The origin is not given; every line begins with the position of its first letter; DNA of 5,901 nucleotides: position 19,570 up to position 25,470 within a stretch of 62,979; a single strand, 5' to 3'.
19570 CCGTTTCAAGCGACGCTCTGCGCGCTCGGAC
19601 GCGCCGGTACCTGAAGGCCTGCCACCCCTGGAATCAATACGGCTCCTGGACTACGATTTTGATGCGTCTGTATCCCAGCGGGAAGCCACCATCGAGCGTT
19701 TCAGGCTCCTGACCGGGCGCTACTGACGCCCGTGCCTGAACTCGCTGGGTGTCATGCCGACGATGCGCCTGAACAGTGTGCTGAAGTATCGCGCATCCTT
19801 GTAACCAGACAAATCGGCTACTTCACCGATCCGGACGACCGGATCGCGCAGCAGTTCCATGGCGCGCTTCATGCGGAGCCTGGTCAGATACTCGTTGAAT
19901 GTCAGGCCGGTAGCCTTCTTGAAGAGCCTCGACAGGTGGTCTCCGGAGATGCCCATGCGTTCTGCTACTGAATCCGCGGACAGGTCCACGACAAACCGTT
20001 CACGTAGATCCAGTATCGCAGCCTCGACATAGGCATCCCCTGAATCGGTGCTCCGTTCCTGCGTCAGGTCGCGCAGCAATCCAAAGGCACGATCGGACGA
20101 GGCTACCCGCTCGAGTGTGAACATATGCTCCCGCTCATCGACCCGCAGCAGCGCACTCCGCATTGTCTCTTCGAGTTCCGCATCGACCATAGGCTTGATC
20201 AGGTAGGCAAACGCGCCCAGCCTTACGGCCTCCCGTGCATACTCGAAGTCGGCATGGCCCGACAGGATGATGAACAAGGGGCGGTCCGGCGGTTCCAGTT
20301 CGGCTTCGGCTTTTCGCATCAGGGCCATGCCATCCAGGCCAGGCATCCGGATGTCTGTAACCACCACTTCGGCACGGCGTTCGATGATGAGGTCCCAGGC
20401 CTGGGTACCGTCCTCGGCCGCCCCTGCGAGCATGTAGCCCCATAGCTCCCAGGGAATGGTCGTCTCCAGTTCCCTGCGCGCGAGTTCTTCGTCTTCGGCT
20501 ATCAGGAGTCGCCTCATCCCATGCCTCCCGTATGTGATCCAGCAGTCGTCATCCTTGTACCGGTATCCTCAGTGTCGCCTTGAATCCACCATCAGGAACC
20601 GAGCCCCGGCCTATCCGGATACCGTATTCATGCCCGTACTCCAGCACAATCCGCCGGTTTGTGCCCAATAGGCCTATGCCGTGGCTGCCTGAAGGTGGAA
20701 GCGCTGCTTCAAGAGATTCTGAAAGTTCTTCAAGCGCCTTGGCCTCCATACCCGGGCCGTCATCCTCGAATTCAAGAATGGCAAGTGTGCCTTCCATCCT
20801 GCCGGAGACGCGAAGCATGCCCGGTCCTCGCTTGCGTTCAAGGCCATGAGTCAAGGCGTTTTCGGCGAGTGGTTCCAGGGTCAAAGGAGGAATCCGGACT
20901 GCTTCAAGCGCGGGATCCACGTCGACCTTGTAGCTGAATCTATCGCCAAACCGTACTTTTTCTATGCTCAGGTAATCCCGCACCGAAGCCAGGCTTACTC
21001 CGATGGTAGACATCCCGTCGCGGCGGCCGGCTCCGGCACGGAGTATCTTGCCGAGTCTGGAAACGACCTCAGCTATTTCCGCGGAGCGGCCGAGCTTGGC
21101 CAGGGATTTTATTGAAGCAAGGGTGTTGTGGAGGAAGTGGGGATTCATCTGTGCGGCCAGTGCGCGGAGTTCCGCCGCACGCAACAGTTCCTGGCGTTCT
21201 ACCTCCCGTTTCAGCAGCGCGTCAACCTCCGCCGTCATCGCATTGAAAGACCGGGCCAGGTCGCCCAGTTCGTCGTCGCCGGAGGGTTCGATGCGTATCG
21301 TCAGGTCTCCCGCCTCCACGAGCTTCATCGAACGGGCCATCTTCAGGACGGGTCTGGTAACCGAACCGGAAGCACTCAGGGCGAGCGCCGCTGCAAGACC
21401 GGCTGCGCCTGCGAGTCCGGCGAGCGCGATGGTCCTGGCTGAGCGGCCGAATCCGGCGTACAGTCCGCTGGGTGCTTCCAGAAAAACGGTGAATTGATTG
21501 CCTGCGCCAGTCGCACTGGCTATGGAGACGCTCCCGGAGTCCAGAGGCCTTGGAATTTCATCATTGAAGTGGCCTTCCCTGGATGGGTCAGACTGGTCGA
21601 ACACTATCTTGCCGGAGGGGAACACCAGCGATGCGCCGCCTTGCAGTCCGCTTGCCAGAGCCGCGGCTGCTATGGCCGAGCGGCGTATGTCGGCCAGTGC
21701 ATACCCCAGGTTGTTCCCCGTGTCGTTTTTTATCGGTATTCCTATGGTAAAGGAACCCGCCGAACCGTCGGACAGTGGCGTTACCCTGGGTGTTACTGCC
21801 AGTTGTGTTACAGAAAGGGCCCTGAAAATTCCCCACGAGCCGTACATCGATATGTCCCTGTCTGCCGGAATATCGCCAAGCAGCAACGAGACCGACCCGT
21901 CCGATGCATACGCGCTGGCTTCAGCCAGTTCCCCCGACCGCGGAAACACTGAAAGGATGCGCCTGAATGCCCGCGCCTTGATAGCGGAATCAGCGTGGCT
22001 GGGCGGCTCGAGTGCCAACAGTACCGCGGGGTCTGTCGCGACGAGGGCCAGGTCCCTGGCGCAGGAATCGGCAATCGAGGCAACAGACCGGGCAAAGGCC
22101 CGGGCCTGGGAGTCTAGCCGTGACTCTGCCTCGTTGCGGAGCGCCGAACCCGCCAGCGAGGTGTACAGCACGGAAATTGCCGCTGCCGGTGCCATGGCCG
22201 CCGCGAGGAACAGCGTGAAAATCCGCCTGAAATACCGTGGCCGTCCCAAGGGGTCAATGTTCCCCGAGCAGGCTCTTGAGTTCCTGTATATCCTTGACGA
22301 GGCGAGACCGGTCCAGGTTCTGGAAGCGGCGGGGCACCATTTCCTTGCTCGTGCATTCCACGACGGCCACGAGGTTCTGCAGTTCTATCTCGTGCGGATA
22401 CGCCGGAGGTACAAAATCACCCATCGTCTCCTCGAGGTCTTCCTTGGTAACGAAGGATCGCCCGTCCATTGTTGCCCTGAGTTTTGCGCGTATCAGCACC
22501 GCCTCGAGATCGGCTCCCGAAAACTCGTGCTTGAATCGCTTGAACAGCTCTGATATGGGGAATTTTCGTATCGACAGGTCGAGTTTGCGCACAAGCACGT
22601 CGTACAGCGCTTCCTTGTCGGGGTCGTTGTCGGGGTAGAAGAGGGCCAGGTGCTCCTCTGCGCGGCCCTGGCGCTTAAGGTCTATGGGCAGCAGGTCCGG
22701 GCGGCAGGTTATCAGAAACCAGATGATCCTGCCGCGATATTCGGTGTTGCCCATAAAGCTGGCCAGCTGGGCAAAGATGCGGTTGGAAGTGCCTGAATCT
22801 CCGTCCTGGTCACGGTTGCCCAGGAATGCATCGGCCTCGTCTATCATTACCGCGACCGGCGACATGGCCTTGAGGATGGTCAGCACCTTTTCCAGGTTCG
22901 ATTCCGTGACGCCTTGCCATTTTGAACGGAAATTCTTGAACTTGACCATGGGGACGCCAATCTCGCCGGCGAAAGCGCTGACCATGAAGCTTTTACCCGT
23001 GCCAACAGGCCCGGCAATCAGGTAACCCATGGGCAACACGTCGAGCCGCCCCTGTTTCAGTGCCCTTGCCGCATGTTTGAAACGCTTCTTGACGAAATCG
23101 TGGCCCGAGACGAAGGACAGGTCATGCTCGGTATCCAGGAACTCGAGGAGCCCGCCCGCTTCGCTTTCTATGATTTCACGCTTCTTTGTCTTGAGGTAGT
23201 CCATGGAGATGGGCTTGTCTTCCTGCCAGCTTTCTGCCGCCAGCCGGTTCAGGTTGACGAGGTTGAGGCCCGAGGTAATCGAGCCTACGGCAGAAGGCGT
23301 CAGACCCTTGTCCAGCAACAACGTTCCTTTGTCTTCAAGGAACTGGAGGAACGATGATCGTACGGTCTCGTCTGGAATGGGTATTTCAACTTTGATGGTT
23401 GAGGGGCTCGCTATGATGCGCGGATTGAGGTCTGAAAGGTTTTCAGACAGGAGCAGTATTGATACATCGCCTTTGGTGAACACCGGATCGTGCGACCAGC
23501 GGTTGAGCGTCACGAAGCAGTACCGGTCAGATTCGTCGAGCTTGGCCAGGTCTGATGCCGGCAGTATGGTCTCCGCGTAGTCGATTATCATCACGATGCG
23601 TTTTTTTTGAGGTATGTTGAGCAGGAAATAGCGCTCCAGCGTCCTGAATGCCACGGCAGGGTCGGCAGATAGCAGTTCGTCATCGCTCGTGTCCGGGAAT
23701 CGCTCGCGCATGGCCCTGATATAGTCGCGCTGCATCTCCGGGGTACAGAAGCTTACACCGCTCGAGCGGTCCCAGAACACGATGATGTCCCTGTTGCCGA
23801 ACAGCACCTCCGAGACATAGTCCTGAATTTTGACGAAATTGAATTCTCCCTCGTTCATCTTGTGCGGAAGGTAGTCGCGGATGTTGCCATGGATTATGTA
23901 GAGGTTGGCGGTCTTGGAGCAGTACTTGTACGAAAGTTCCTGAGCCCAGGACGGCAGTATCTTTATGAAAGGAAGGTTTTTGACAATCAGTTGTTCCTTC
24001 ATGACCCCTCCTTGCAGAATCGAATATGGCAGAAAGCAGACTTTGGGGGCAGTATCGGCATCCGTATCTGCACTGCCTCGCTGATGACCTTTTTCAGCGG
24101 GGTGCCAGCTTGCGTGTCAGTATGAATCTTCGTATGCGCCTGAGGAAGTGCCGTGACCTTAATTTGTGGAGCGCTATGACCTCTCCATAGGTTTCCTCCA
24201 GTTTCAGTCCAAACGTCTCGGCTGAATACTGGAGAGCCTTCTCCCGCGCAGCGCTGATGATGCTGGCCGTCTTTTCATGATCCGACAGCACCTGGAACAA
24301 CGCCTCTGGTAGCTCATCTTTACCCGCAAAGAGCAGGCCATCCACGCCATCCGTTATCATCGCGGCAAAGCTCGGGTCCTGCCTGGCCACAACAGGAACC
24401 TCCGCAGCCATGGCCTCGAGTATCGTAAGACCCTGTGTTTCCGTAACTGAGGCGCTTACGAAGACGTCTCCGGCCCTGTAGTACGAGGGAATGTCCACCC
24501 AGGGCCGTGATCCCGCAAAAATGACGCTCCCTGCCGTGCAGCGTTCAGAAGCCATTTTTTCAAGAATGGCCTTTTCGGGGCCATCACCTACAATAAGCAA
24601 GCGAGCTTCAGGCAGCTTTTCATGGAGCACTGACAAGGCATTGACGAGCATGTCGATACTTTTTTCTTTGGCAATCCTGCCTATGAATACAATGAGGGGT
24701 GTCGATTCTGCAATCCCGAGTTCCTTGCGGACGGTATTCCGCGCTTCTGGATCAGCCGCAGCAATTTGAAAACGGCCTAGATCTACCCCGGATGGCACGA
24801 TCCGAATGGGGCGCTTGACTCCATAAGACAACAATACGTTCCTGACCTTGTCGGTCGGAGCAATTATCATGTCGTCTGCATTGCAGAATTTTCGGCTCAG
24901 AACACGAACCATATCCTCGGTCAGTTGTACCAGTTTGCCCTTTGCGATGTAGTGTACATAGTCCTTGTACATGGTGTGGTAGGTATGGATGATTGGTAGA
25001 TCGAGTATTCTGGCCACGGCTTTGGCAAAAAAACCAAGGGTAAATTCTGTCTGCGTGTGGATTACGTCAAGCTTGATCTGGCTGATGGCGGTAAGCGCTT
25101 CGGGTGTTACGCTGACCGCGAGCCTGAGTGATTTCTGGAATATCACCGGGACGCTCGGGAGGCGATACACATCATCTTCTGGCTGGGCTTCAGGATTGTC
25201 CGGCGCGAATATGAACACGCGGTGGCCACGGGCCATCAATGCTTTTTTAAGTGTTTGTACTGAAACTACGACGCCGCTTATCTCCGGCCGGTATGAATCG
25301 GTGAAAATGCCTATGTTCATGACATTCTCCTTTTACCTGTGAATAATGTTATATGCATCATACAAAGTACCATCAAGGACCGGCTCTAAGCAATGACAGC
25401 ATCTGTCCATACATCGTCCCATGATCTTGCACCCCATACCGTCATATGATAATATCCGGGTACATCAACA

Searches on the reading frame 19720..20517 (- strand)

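Call 88: search_protein_families(library=pfam, proteins=[window:19720-20517:-], max_evalue=0.00001)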
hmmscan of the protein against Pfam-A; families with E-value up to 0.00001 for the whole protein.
window:19720-20517:- (265 aa): 3 families
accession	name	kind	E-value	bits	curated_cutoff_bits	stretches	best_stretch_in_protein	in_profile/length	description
PF12833.13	HTH_18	-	2.9e-24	85.6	33.6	1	185-262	2-79/80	Helix-turn-helix domain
PF00165.29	HTH_AraC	-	1.7e-19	69.9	26.6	1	229-262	10-42/42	Bacterial regulatory helix-turn-helix proteins, AraC family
PF00072.30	Response_reg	-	8.5e-19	68.2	30.2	1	5-118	2-109/111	Response regulator receiver domain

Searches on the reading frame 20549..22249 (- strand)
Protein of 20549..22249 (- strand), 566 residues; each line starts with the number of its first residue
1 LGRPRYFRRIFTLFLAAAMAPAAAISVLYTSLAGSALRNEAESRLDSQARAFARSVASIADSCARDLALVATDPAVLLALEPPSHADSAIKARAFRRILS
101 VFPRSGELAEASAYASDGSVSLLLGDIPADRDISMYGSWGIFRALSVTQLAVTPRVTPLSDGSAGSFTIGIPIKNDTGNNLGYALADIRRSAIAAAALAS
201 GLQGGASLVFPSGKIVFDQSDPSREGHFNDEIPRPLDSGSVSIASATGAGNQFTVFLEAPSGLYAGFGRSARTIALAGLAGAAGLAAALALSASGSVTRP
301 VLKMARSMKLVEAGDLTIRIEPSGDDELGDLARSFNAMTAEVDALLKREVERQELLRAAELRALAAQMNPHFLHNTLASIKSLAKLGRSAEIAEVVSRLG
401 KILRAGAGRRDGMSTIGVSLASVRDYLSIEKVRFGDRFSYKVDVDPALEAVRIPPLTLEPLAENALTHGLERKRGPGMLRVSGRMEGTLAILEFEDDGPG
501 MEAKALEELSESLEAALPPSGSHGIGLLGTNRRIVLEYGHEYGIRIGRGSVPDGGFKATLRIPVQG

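Call 32: search_protein_families(library=pfam, proteins=[window:20549-22249:-], max_evalue=0.001)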
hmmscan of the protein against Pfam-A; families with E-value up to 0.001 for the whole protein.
window:20549-22249:- (566 aa): 4 families
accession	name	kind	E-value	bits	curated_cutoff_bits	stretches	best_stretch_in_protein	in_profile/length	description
PF06580.19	His_kinase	-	7.4e-20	71.4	25.2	1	359-438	1-81/81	Histidine kinase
PF00672.30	HAMP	-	1.8e-14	54.2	25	1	294-341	3-50/53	HAMP domain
PF02518.31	HATPase_c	-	6.7e-08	33.4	26.4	1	460-565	12-110/111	Histidine kinase-, DNA gyrase B-, and HSP90-like ATPase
PF02743.24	dCache_1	-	7.5e-05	22.8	45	1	36-221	2-193/240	Cache domain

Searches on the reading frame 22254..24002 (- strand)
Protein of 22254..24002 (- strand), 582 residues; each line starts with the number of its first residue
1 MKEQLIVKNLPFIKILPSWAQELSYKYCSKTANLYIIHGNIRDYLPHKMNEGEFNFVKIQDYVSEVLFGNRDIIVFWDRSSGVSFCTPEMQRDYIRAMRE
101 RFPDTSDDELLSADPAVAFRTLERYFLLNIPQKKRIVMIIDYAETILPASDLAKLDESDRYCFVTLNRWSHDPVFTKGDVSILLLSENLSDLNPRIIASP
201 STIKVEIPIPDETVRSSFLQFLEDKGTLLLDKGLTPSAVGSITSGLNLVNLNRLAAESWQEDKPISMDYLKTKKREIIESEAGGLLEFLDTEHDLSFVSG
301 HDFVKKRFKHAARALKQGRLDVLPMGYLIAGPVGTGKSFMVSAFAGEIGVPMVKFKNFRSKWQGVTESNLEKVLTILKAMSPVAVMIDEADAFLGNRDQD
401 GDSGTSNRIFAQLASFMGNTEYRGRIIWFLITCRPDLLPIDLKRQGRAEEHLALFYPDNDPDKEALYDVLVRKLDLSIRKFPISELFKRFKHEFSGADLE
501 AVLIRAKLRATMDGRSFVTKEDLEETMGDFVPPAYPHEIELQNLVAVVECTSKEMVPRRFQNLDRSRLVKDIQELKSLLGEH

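Call 32: search_protein_families(library=pfam, proteins=[window:22254-24002:-], max_evalue=0.001)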
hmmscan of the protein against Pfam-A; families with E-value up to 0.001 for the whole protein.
window:22254-24002:- (582 aa): 3 families
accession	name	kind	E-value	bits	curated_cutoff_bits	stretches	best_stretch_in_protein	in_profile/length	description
PF00004.35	AAA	-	2.4e-23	83.5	21.2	1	328-453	2-128/131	ATPase family associated with various cellular activities (AAA)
PF17862.7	AAA_lid_3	-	6.8e-06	26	27.2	1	494-525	14-45/45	AAA+ lid domain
PF13401.12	AAA_22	-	0.00068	20.4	27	0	328-347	9-28/130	AAA domain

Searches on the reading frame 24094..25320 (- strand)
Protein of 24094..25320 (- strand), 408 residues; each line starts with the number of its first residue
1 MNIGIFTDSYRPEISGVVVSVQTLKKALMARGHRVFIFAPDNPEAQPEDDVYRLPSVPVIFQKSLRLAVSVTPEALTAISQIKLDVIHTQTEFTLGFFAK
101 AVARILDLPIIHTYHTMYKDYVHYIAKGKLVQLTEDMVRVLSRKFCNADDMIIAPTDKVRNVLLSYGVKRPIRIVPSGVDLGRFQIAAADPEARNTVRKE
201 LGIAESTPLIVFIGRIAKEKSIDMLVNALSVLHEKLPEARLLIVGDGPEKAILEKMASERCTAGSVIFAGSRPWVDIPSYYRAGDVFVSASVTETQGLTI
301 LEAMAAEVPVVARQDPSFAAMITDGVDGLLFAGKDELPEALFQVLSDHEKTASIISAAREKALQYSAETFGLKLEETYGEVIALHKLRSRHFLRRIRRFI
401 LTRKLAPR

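Call 32: search_protein_families(library=pfam, proteins=[window:24094-25320:-], max_evalue=0.001)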
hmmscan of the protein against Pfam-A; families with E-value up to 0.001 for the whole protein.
window:24094-25320:- (408 aa): 6 families
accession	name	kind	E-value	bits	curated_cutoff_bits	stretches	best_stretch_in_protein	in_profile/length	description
PF00534.26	Glycos_transf_1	-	3e-36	125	26.4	1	195-360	3-171/172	Glycosyl transferases group 1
PF13439.12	Glyco_transf_4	-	2.9e-35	122.3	28.5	1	14-183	1-170/170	Glycosyltransferase Family 4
PF13692.12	Glyco_trans_1_4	-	7.4e-31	107.8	27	1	208-346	2-141/142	Glycosyl transferases group 1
PF13579.12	Glyco_trans_4_4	-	1.5e-18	68.1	29.7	1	15-178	1-158/158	Glycosyl transferase 4-like domain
PF20706.3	GT4-conflict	-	5.5e-08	32.6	26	1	9-329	6-327/385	Family 4 Glycosyltransferase in conflict systems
PF13524.12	Glyco_trans_1_2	-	2.8e-07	31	25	1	232-364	9-131/144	Glycosyl transferase-like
